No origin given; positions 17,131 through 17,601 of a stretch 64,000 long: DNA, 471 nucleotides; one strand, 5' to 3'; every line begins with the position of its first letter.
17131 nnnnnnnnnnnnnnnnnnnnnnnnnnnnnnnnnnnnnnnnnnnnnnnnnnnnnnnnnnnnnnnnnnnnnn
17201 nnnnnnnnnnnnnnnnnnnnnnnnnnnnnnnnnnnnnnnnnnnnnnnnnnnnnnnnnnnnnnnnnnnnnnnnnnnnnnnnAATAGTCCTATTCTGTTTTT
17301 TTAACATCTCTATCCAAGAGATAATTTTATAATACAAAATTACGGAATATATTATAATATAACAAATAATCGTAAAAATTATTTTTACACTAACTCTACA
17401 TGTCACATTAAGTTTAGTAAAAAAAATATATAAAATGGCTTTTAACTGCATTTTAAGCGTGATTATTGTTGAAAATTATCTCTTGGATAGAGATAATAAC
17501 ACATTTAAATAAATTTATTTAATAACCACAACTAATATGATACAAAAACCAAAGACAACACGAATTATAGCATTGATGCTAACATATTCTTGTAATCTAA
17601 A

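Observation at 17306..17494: Inverton with its promoter captured in the OFF orientation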

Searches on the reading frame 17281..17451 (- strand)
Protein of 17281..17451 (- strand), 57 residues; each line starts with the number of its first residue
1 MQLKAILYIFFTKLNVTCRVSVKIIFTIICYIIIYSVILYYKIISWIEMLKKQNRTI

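Call 43: list_cluster_members(proteins=[window:17281-17451:-, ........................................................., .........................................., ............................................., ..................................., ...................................])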
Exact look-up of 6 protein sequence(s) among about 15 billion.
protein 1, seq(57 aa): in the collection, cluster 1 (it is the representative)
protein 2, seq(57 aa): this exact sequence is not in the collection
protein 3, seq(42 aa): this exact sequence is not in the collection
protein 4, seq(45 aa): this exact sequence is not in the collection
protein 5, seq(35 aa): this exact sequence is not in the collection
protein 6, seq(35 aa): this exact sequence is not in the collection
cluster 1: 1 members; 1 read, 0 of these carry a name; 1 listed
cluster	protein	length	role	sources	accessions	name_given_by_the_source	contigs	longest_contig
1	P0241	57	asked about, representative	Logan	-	-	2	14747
